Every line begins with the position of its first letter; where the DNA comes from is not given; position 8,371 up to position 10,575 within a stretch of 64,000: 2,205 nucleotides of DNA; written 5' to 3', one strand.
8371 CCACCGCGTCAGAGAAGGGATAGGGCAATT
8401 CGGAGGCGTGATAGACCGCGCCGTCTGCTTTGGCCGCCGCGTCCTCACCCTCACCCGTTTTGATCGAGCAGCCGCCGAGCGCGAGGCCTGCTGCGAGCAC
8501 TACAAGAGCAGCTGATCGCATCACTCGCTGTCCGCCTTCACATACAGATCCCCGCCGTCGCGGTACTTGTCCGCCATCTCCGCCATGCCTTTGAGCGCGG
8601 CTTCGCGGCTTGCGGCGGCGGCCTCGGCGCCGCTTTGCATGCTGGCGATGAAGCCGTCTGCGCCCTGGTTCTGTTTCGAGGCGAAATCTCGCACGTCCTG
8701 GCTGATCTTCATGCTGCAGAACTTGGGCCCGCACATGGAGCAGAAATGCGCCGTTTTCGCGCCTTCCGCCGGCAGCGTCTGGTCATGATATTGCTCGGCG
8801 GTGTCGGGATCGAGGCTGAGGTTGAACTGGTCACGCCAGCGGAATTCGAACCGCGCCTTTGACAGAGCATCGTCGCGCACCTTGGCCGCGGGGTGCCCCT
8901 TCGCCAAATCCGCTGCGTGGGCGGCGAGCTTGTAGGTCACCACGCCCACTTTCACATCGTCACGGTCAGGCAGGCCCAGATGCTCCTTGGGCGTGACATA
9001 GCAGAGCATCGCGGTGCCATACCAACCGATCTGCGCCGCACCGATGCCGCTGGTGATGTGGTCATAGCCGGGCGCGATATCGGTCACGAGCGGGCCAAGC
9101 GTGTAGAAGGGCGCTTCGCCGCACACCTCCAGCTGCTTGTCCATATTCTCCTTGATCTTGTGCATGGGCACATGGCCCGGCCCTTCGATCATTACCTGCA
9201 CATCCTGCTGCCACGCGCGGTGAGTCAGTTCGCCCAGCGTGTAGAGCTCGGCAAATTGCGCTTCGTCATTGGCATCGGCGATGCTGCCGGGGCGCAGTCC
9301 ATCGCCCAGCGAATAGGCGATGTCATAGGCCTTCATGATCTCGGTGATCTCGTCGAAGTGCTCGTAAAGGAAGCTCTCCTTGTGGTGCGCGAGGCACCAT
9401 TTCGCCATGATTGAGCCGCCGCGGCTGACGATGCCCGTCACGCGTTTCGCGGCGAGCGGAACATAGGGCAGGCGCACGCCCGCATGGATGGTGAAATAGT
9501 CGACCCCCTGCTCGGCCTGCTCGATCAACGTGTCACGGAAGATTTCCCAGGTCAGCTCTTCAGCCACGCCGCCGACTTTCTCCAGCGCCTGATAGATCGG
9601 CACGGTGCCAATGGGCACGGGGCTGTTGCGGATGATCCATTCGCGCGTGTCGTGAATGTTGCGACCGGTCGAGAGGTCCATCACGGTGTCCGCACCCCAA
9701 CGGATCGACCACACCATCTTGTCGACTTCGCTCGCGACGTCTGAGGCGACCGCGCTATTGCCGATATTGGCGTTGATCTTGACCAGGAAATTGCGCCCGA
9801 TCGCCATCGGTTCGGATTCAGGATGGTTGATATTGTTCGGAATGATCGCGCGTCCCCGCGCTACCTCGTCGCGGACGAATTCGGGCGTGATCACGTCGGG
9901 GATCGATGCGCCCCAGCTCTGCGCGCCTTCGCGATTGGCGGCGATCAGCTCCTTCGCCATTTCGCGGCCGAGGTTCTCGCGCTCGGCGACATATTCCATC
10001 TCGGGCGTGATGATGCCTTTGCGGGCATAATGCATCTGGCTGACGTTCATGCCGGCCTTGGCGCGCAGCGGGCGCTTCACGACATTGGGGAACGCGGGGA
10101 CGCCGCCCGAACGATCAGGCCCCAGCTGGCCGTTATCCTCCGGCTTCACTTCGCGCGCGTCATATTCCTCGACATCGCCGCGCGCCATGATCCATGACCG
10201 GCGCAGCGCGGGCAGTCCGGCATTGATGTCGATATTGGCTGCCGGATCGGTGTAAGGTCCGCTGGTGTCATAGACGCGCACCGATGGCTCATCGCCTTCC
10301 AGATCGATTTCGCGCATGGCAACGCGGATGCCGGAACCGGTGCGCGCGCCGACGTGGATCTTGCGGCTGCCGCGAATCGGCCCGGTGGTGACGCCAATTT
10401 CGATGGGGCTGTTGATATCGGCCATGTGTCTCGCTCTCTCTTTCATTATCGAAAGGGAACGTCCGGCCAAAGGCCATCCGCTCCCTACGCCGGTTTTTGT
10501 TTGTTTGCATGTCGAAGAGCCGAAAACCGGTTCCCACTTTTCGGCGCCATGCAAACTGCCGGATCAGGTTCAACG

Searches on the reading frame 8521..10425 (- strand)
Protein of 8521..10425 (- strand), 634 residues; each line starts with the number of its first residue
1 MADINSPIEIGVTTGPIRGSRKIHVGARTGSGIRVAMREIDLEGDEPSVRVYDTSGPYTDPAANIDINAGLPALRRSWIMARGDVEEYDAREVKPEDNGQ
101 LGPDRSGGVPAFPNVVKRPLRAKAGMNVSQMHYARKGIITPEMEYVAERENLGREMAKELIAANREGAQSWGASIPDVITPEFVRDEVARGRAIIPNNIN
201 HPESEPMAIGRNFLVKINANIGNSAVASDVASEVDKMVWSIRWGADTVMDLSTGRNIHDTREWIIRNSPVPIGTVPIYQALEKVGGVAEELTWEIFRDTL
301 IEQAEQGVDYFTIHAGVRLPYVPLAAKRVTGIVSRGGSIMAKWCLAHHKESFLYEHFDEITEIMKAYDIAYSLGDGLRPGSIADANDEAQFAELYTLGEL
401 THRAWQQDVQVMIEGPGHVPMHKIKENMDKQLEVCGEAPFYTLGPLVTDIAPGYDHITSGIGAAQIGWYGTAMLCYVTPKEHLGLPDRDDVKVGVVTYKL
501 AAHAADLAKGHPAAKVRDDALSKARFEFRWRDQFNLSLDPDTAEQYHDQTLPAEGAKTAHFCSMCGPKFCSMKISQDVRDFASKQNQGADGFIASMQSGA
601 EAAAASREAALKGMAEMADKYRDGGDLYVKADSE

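Call 12: find_related_loci(query=window:8524-10425:-, collection=genome_contigs, flank=10000)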
Query window:8524-10425:- (634 aa) in genome_contigs; peptide patterns used: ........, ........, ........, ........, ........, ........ (x = any residue, [..] = any of these).
600 stretches matched a pattern (row limit reached: there are more); 598 encode a relative of the query (tblastn E <= 1e-3); the best 80 are kept; 80 distinct loci.
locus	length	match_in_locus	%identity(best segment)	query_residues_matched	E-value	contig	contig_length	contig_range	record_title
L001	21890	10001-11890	91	1-629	0e+0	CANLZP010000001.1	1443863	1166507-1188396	uncultured Erythrobacter sp. isolate 4-1445.fasta genome assembly, contig: NODE_1, whole genome shotgun sequence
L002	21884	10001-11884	89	1-631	0e+0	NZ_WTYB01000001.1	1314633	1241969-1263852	Erythrobacter ramosus strain JCM 10282 NODE_1_length_1314633, whole genome shotgun sequence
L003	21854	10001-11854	89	1-630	0e+0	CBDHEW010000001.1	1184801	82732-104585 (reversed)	MAG: Erythrobacter sp. isolate 2c107bc2-dbe1-4aad-90c8-f3b4b2b2e5b3 genome assembly, contig: contig_1, whole genome shot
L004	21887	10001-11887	88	1-629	0e+0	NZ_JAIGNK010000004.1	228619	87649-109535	Qipengyuania polymorpha strain 1NDH17 NODE_4_length_228619_cov_234.352780, whole genome shotgun sequence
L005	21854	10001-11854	88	1-631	0e+0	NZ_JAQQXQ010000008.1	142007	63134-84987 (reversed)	Erythrobacter fulvus strain sf7 contig8, whole genome shotgun sequence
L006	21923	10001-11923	86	1-631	0e+0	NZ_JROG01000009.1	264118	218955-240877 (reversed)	Sphingomonas sp. 35-24ZXX contig12_scaffold5, whole genome shotgun sequence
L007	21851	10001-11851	87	1-631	0e+0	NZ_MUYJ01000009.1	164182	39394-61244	Erythrobacter tepidarius strain DSM 10594 DSM10594_9_164182, whole genome shotgun sequence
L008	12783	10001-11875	88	1-631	0e+0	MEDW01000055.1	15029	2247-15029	MAG: Erythrobacter sp. SCN 62-14 ABS49_C0055, whole genome shotgun sequence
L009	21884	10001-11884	88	1-631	0e+0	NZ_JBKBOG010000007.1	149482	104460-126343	MAG: Blastomonas sp. isolate 21H_026.bin.42 NODE_162_length_149482_cov_6.234224, whole genome shotgun sequence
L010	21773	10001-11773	91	1-595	0e+0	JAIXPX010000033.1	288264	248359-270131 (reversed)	MAG: Erythrobacteraceae bacterium isolate C1_MAG_00077 C1_MAG_00077_000000000042, whole genome shotgun sequence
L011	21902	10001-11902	87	1-634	0e+0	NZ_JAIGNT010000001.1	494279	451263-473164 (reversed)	Qipengyuania huizhouensis strain YG19 NODE_1_length_494279_cov_245.137088, whole genome shotgun sequence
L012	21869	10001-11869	87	1-632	0e+0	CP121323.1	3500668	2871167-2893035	MAG: Erythrobacter sp. isolate NCC532_bact_1512 chromosome, complete genome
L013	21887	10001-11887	88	1-632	0e+0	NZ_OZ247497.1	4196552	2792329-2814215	MAG: Parasphingorhabdus sp. isolate 3d5ad190-0bd9-4e53-9bcf-bfebe24ab07d chromosome 1, complete sequence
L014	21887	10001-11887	88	1-632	0e+0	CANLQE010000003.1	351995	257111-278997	uncultured Sphingomonadaceae bacterium isolate 98.fasta genome assembly, contig: NODE_3, whole genome shotgun sequence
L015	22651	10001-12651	87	1-631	0e+0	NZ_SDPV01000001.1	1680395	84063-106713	Pelagerythrobacter rhizovicinus strain AY-3R NODE_1_length_1680395_cov_87.018095, whole genome shotgun sequence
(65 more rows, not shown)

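Call 35: find_homologous_proteins(query=window:8524-10425:-, max_evalue=1e-100)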
Query window:8524-10425:- (634 aa): 8000 proteins with E <= 1e-100 among 8000 candidates; the best 120 are listed.
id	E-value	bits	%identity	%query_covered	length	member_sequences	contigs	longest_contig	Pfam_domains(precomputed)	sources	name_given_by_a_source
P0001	0.0e+0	1360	94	100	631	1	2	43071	PF13667.12,PF01964.25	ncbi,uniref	ncbi:phosphomethylpyrimidine synthase ThiC [Altererythrobacter sp.]|uniref:phosphomethylpyrimidine s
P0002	0.0e+0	1358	94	100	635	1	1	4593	PF13667.12,PF01964.25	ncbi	-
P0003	0.0e+0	1356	94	100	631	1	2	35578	PF13667.12,PF01964.25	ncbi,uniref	ncbi:phosphomethylpyrimidine synthase ThiC [Altererythrobacter sp.]|uniref:phosphomethylpyrimidine s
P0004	0.0e+0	1349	93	100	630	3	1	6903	PF13667.12,PF01964.25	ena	-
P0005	0.0e+0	1332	91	100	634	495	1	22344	PF13667.12,PF01964.25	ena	-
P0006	0.0e+0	1311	89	100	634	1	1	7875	PF13667.12,PF01964.25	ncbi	-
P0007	0.0e+0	1311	90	100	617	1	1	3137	PF13667.12,PF01964.25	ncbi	-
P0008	0.0e+0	1310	90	99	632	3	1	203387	PF13667.12,PF01964.25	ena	-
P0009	0.0e+0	1307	89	100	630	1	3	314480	PF13667.12,PF01964.25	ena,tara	tara:strand:- start:28801 stop:30693 length:1893 start_codon:yes stop_codon:yes gene_type:complete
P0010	0.0e+0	1307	90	100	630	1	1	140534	PF13667.12,PF01964.25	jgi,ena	-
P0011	0.0e+0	1306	89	99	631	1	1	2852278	PF13667.12,PF01964.25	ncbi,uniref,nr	ncbi:phosphomethylpyrimidine synthase ThiC [Qipengyuania flava]|uniref:phosphomethylpyrimidine synth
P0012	0.0e+0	1306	90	99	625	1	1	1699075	PF13667.12,PF01964.25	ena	-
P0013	0.0e+0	1304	89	100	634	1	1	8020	PF13667.12,PF01964.25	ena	-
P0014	0.0e+0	1303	90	100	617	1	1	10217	PF13667.12,PF01964.25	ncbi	-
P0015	0.0e+0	1303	89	100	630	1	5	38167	PF13667.12,PF01964.25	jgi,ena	-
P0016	0.0e+0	1303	89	100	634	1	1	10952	PF13667.12,PF01964.25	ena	-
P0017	0.0e+0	1302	89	100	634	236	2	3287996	PF13667.12,PF01964.25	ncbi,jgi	jgi:phosphomethylpyrimidine synthase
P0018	0.0e+0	1299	90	99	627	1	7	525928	PF13667.12,PF01964.25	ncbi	-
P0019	0.0e+0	1299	90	99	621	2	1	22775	PF13667.12,PF01964.25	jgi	jgi:phosphomethylpyrimidine synthase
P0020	0.0e+0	1298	89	99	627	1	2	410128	PF13667.12,PF01964.25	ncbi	-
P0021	0.0e+0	1297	89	99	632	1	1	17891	PF13667.12,PF01964.25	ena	-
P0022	0.0e+0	1297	89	99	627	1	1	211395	PF13667.12,PF01964.25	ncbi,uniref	ncbi:phosphomethylpyrimidine synthase ThiC [Alteriqipengyuania sp.]|uniref:phosphomethylpyrimidine s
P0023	0.0e+0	1296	89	99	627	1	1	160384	PF13667.12,PF01964.25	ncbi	-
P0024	0.0e+0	1296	89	99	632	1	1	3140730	PF13667.12,PF01964.25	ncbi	-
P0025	0.0e+0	1296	89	99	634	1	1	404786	PF13667.12,PF01964.25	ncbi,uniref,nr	ncbi:phosphomethylpyrimidine synthase ThiC [Erythrobacter sp. AP23]|uniref:phosphomethylpyrimidine s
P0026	0.0e+0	1295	88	99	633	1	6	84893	PF13667.12,PF01964.25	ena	-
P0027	0.0e+0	1295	89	99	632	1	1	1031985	PF13667.12,PF01964.25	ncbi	ncbi:MAG: phosphomethylpyrimidine synthase ThiC [Erythrobacter sp.]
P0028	0.0e+0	1295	88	100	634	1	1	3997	PF13667.12,PF01964.25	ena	-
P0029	0.0e+0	1294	89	99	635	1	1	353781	PF13667.12,PF01964.25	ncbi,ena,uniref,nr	ncbi:MAG: phosphomethylpyrimidine synthase ThiC [Erythrobacter sp.]|uniref:phosphomethylpyrimidine s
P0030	0.0e+0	1293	88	99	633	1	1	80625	PF13667.12,PF01964.25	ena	-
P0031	0.0e+0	1293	88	99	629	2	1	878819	PF13667.12,PF01964.25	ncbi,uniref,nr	uniref:phosphomethylpyrimidine synthase ThiC n=1 Tax=uncultured Erythrobacter sp. TaxID=263913 RepID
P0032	0.0e+0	1293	89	100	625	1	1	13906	PF13667.12,PF01964.25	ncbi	ncbi:MAG: phosphomethylpyrimidine synthase ThiC [Erythrobacter sp.]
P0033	0.0e+0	1292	89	99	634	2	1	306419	PF13667.12,PF01964.25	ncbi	-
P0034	0.0e+0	1292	88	99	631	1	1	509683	PF13667.12,PF01964.25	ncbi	-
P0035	0.0e+0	1292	89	99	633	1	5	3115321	PF13667.12,PF01964.25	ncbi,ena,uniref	ncbi:phosphomethylpyrimidine synthase ThiC [Qipengyuania sp.]|uniref:phosphomethylpyrimidine synthas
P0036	0.0e+0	1292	88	99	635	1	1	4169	PF13667.12,PF01964.25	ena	-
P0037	0.0e+0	1291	89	100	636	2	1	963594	PF13667.12,PF01964.25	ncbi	-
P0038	0.0e+0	1291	88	99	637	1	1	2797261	PF13667.12,PF01964.25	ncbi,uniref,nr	ncbi:phosphomethylpyrimidine synthase ThiC [Pseudoblastomonas halimionae]|uniref:Phosphomethylpyrimi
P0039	0.0e+0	1291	88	100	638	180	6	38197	PF13667.12,PF01964.25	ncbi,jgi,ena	ncbi:MAG: phosphomethylpyrimidine synthase ThiC [Erythrobacteraceae bacterium]|jgi:phosphomethylpyri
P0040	0.0e+0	1290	89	100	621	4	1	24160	PF13667.12,PF01964.25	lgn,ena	-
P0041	0.0e+0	1290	88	100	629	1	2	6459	PF13667.12,PF01964.25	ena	-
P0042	0.0e+0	1290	93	94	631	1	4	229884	PF13667.12,PF01964.25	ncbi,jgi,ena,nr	ncbi:MAG: phosphomethylpyrimidine synthase ThiC [Citromicrobium sp.]|nr:phosphomethylpyrimidine synt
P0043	0.0e+0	1289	89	100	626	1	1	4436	PF13667.12,PF01964.25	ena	-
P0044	0.0e+0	1289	88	99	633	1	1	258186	PF13667.12,PF01964.25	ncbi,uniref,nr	ncbi:phosphomethylpyrimidine synthase ThiC [Erythrobacter sp. SN021]|uniref:phosphomethylpyrimidine 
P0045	0.0e+0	1289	88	99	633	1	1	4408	PF13667.12,PF01964.25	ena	-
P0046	0.0e+0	1289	92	94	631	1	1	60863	PF13667.12,PF01964.25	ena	-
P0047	0.0e+0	1289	92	94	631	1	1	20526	PF13667.12,PF01964.25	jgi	-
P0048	0.0e+0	1289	89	100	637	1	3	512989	PF13667.12,PF01964.25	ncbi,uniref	ncbi:MAG: phosphomethylpyrimidine synthase ThiC [Parasphingorhabdus sp.]|uniref:phosphomethylpyrimid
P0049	0.0e+0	1289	88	100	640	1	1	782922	PF13667.12,PF01964.25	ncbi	-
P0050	0.0e+0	1289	88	100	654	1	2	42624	PF13667.12,PF01964.25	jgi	jgi:phosphomethylpyrimidine synthase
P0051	0.0e+0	1289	89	100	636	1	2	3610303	PF13667.12,PF01964.25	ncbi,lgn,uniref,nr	ncbi:phosphomethylpyrimidine synthase ThiC [Parasphingorhabdus litoris]|uniref:Phosphomethylpyrimidi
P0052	0.0e+0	1288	89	99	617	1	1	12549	PF13667.12,PF01964.25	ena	-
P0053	0.0e+0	1288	88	99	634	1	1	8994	PF13667.12,PF01964.25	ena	-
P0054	0.0e+0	1287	89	100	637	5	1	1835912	PF13667.12,PF01964.25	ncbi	-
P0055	0.0e+0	1287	92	94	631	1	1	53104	PF13667.12,PF01964.25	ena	-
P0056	0.0e+0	1287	89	100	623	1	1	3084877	PF13667.12,PF01964.25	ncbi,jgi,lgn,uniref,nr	ncbi:MAG: phosphomethylpyrimidine synthase ThiC [Erythrobacter sp.]|jgi:phosphomethylpyrimidine synt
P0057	0.0e+0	1287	89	100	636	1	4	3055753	PF13667.12,PF01964.25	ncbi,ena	-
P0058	0.0e+0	1287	89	100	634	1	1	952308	PF13667.12,PF01964.25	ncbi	ncbi:MAG: phosphomethylpyrimidine synthase ThiC [Blastomonas sp.]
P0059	0.0e+0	1287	89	99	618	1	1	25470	PF13667.12,PF01964.25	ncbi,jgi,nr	ncbi:MAG: phosphomethylpyrimidine synthase ThiC [Erythrobacter sp.]|jgi:phosphomethylpyrimidine synt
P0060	0.0e+0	1286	88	99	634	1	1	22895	PF13667.12,PF01964.25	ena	-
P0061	0.0e+0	1286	88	100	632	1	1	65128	PF13667.12,PF01964.25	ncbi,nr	ncbi:phosphomethylpyrimidine synthase ThiC [Altererythrobacter sp.]|nr:phosphomethylpyrimidine synth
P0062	0.0e+0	1286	89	99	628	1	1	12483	PF13667.12,PF01964.25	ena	-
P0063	0.0e+0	1286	87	100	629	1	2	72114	PF13667.12,PF01964.25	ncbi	ncbi:MAG: phosphomethylpyrimidine synthase ThiC [Erythrobacter sp.]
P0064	0.0e+0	1286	87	100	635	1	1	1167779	PF13667.12,PF01964.25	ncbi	ncbi:phosphomethylpyrimidine synthase ThiC [Qipengyuania sp. 483]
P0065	0.0e+0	1285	88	99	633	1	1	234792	PF13667.12,PF01964.25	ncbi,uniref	ncbi:phosphomethylpyrimidine synthase ThiC [Erythrobacter aureus]|uniref:phosphomethylpyrimidine syn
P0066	0.0e+0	1285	88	99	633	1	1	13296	PF13667.12,PF01964.25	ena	-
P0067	0.0e+0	1285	89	100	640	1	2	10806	PF13667.12,PF01964.25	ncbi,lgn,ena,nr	ncbi:MAG: phosphomethylpyrimidine synthase ThiC [Sphingorhabdus sp.]|nr:phosphomethylpyrimidine synt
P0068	0.0e+0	1285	88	100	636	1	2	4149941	PF13667.12,PF01964.25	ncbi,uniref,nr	ncbi:phosphomethylpyrimidine synthase ThiC [Parerythrobacter jejuensis]|uniref:Phosphomethylpyrimidi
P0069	0.0e+0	1285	89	99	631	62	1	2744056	PF13667.12,PF01964.25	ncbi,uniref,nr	ncbi:phosphomethylpyrimidine synthase ThiC [Qipengyuania psychrotolerans]|uniref:Phosphomethylpyrimi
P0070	0.0e+0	1284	89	100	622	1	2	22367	PF13667.12,PF01964.25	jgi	-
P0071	0.0e+0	1284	92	94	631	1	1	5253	PF13667.12,PF01964.25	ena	-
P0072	0.0e+0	1284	88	100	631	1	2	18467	PF13667.12,PF01964.25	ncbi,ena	-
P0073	0.0e+0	1284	88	100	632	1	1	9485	PF13667.12,PF01964.25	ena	-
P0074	0.0e+0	1284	88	100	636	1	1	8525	PF13667.12,PF01964.25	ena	-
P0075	0.0e+0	1284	89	100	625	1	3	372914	PF13667.12,PF01964.25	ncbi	ncbi:phosphomethylpyrimidine synthase ThiC [Citromicrobium bathyomarinum]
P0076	0.0e+0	1284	88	100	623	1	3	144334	PF13667.12,PF01964.25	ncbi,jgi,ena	jgi:phosphomethylpyrimidine synthase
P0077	0.0e+0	1284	89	100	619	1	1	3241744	PF13667.12,PF01964.25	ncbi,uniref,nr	ncbi:phosphomethylpyrimidine synthase ThiC [Altererythrobacter arenosus]|uniref:Phosphomethylpyrimid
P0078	0.0e+0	1284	89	100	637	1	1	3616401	PF13667.12,PF01964.25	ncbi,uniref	ncbi:phosphomethylpyrimidine synthase ThiC [Sphingorhabdus sp. Alg231-15]|uniref:phosphomethylpyrimi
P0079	0.0e+0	1284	92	94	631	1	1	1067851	PF13667.12,PF01964.25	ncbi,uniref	ncbi:phosphomethylpyrimidine synthase ThiC [Citromicrobium bathyomarinum]|uniref:phosphomethylpyrimi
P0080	0.0e+0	1284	88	100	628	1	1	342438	PF13667.12,PF01964.25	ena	-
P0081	0.0e+0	1284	89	100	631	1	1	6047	PF13667.12,PF01964.25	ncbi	-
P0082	0.0e+0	1283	89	100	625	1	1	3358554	PF13667.12,PF01964.25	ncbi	ncbi:phosphomethylpyrimidine synthase ThiC [Citromicrobium bathyomarinum]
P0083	0.0e+0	1283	88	100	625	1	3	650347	PF13667.12,PF01964.25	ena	-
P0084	0.0e+0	1283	89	100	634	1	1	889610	PF13667.12,PF01964.25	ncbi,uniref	ncbi:phosphomethylpyrimidine synthase ThiC [Blastomonas fulva]|uniref:phosphomethylpyrimidine syntha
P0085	0.0e+0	1283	88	100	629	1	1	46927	PF13667.12,PF01964.25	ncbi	ncbi:MAG: phosphomethylpyrimidine synthase ThiC [Pseudomonadota bacterium]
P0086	0.0e+0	1283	88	100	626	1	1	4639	PF13667.12,PF01964.25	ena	-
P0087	0.0e+0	1283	89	100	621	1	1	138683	PF13667.12,PF01964.25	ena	-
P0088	0.0e+0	1282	88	100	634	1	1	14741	PF13667.12,PF01964.25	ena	-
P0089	0.0e+0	1282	88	100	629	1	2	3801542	PF13667.12,PF01964.25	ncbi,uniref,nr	ncbi:phosphomethylpyrimidine synthase ThiC [Blastomonas aquatica]|uniref:Phosphomethylpyrimidine syn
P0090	0.0e+0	1282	88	99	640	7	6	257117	PF13667.12,PF01964.25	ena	-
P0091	0.0e+0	1282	88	100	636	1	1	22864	PF13667.12,PF01964.25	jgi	jgi:phosphomethylpyrimidine synthase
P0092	0.0e+0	1282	88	99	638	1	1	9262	PF13667.12,PF01964.25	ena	-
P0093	0.0e+0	1282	88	100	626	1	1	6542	PF13667.12,PF01964.25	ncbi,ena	-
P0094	0.0e+0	1282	89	99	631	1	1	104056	PF13667.12,PF01964.25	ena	-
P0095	0.0e+0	1282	89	99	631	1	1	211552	PF13667.12,PF01964.25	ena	-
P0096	0.0e+0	1282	88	100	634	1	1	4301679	PF13667.12,PF01964.25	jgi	jgi:phosphomethylpyrimidine synthase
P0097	0.0e+0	1282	88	100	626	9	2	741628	PF13667.12,PF01964.25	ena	-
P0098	0.0e+0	1281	89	99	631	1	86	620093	PF13667.12,PF01964.25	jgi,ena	-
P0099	0.0e+0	1281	89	100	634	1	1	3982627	PF13667.12,PF01964.25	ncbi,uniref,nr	ncbi:phosphomethylpyrimidine synthase [Blastomonas sp. RAC04]|uniref:phosphomethylpyrimidine synthas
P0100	0.0e+0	1281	89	99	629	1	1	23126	PF13667.12,PF01964.25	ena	-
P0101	0.0e+0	1281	89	100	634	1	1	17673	PF13667.12,PF01964.25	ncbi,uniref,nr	ncbi:MAG: phosphomethylpyrimidine synthase ThiC [Blastomonas fulva]|uniref:phosphomethylpyrimidine s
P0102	0.0e+0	1281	89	100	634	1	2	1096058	PF13667.12,PF01964.25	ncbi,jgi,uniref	ncbi:MAG: phosphomethylpyrimidine synthase ThiC [Blastomonas fulva]|uniref:phosphomethylpyrimidine s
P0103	0.0e+0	1281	88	99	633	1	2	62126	PF13667.12,PF01964.25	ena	-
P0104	0.0e+0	1281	88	99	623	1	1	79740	PF13667.12,PF01964.25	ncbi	ncbi:MAG: phosphomethylpyrimidine synthase ThiC [Pseudomonadota bacterium]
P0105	0.0e+0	1281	89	100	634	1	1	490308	PF13667.12,PF01964.25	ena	-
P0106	0.0e+0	1280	88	100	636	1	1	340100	PF13667.12,PF01964.25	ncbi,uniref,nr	ncbi:phosphomethylpyrimidine synthase ThiC [Sphingobium nicotianae]|uniref:Phosphomethylpyrimidine s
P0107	0.0e+0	1280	88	100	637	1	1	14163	PF13667.12,PF01964.25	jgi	jgi:phosphomethylpyrimidine synthase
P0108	0.0e+0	1280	89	100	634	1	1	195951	PF13667.12,PF01964.25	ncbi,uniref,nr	ncbi:phosphomethylpyrimidine synthase ThiC [Blastomonas fulva]|uniref:phosphomethylpyrimidine syntha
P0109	0.0e+0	1280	88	100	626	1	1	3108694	PF13667.12,PF01964.25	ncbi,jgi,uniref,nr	ncbi:phosphomethylpyrimidine synthase ThiC [Croceicoccus marinus]|jgi:phosphomethylpyrimidine syntha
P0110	0.0e+0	1280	87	100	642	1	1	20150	PF13667.12,PF01964.25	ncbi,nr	ncbi:MAG: phosphomethylpyrimidine synthase ThiC [Erythrobacteraceae bacterium]|nr:phosphomethylpyrim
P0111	0.0e+0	1280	86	100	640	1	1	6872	PF13667.12,PF01964.25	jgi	jgi:phosphomethylpyrimidine synthase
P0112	0.0e+0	1280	87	99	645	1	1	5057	PF13667.12,PF01964.25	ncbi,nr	ncbi:MAG: phosphomethylpyrimidine synthase ThiC [Sphingomonadaceae bacterium]|nr:MAG: phosphomethylp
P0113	0.0e+0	1280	88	100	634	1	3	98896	PF13667.12,PF01964.25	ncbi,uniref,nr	ncbi:phosphomethylpyrimidine synthase ThiC [Blastomonas sp.]|uniref:phosphomethylpyrimidine synthase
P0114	0.0e+0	1280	89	100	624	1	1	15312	PF13667.12,PF01964.25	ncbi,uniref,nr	ncbi:MAG: phosphomethylpyrimidine synthase ThiC [Erythrobacter sp.]|uniref:phosphomethylpyrimidine s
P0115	0.0e+0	1279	89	100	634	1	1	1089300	PF13667.12,PF01964.25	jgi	jgi:phosphomethylpyrimidine synthase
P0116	0.0e+0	1279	88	99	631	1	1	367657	PF13667.12,PF01964.25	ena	-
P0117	0.0e+0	1279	89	99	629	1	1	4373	PF13667.12,PF01964.25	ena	-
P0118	0.0e+0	1279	89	100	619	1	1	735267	PF13667.12,PF01964.25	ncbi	ncbi:MAG: phosphomethylpyrimidine synthase ThiC [Sphingobium sp.]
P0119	0.0e+0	1279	88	100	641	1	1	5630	PF13667.12,PF01964.25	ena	-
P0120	0.0e+0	1279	88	100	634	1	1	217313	PF13667.12,PF01964.25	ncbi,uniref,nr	ncbi:phosphomethylpyrimidine synthase ThiC [Blastomonas sp.]|uniref:phosphomethylpyrimidine synthase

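Call 36: find_encoding_contigs(protein=P0001, flank=3000, max_places=3)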
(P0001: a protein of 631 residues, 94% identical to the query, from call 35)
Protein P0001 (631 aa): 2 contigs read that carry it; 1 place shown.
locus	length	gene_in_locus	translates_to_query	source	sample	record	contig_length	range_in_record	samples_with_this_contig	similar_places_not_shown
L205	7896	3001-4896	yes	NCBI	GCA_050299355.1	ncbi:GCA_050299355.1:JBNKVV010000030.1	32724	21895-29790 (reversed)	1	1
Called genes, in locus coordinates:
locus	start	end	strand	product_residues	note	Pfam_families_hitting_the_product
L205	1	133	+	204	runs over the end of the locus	PF01243:PNPOx_N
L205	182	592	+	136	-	PF00903:Glyoxalase, PF13669:Glyoxalase_4 (faint)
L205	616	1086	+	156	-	PF07080:DUF1348, PF12680:SnoaL_2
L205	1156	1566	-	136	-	PF08818:DUF1801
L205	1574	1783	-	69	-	-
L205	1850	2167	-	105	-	PF08327:AHSA1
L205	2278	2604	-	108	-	PF12802:MarR_2 (weak), PF12840:HTH_20, PF13412:HTH_24 (weak), PF25212:HVO_A0114 (faint), PF01022:HTH_5, PF24033:DUF7342 (weak)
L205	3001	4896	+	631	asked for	PF13667:ThiC-associated, PF01964:ThiC_Rad_SAM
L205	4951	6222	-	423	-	-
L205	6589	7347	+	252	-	PF02798:GST_N, PF13409:GST_N_2, PF13417:GST_N_3, PF00043:GST_C (weak), PF13410:GST_C_2 (weak)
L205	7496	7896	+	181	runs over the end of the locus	PF12680:SnoaL_2, PF14534:DUF4440 (faint)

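Call 37: find_encoding_contigs(protein=P0002, flank=3000, max_places=3)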
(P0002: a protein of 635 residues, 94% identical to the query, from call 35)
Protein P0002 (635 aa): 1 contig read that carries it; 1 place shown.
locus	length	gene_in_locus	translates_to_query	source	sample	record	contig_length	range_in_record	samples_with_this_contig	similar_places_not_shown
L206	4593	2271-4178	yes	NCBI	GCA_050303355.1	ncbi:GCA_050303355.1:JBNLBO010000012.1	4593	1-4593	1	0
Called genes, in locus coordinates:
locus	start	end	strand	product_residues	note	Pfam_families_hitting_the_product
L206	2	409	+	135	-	?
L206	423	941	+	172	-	PF03061:4HBT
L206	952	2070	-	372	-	PF03060:NMO, PF00478:IMPDH (faint), PF01070:FMN_dh (weak)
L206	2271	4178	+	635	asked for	PF13667:ThiC-associated, PF01964:ThiC_Rad_SAM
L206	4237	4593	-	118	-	?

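Call 38: find_encoding_contigs(protein=P0004, flank=3000, max_places=3)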
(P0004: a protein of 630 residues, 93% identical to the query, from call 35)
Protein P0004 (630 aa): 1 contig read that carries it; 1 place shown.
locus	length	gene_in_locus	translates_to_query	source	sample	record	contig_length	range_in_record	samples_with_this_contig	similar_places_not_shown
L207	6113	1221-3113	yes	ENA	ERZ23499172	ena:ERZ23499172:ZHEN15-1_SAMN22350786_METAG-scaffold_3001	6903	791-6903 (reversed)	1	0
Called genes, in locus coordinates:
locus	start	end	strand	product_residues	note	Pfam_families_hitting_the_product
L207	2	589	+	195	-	?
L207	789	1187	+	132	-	-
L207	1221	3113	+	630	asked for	PF13667:ThiC-associated, PF01964:ThiC_Rad_SAM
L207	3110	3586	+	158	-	PF01042:Ribonuc_L-PSP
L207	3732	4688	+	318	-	PF00685:Sulfotransfer_1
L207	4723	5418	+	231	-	PF00775:Dioxygenase_C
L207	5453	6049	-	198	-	PF08212:Lipocalin_2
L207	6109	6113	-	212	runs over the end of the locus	PF10881:DUF2726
